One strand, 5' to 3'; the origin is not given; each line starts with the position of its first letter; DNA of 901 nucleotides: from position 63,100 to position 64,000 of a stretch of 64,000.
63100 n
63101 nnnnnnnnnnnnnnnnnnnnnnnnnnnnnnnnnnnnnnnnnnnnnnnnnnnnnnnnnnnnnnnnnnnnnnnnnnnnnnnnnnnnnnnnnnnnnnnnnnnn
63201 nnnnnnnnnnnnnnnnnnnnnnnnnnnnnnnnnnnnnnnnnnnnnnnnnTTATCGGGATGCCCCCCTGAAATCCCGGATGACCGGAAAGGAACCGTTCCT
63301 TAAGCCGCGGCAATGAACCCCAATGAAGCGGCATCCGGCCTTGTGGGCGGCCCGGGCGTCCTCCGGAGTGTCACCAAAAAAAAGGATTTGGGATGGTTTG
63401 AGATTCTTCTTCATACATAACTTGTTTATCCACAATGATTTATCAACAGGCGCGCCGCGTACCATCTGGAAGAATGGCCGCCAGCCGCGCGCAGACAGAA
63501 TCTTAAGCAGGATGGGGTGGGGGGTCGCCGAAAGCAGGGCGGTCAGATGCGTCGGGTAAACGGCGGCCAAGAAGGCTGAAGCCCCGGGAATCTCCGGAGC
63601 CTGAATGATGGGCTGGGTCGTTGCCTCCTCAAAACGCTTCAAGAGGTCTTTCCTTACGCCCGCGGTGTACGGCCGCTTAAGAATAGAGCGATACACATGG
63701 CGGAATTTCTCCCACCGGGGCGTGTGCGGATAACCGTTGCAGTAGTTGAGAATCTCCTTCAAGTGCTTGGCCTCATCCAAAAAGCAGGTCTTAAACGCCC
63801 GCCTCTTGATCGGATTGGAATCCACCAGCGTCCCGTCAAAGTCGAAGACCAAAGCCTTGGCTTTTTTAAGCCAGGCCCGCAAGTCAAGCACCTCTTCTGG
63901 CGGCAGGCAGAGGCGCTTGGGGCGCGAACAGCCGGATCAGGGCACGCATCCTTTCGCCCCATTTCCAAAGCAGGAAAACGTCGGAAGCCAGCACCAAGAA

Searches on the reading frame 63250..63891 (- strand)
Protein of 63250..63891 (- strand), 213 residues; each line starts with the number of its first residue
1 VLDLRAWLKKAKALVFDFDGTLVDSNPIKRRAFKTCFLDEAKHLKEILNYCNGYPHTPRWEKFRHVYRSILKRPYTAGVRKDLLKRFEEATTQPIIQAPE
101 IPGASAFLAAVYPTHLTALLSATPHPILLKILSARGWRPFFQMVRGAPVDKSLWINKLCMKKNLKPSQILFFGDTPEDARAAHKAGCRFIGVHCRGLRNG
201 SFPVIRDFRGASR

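Call 13: search_protein_families(library=pfam, proteins=[window:63250-63891:-])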
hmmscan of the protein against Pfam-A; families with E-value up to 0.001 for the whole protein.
window:63250-63891:- (213 aa): 5 families
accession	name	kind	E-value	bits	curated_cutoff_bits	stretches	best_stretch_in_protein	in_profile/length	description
PF13419.12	HAD_2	-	2.6e-15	57.4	23.8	1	15-192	2-178/178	Haloacid dehalogenase-like hydrolase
PF00702.32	Hydrolase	-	8.6e-13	49.5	26.4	1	12-186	2-191/191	haloacid dehalogenase-like hydrolase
PF12710.13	HAD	-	1.1e-07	32.9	27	1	14-182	1-188/189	haloacid dehalogenase-like hydrolase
PF13242.12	Hydrolase_like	-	0.0003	21.1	22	1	159-193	14-49/75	HAD-hyrolase-like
PF08282.18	Hydrolase_3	-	0.00074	19.8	20.9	0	42-179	82-216/255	haloacid dehalogenase-like hydrolase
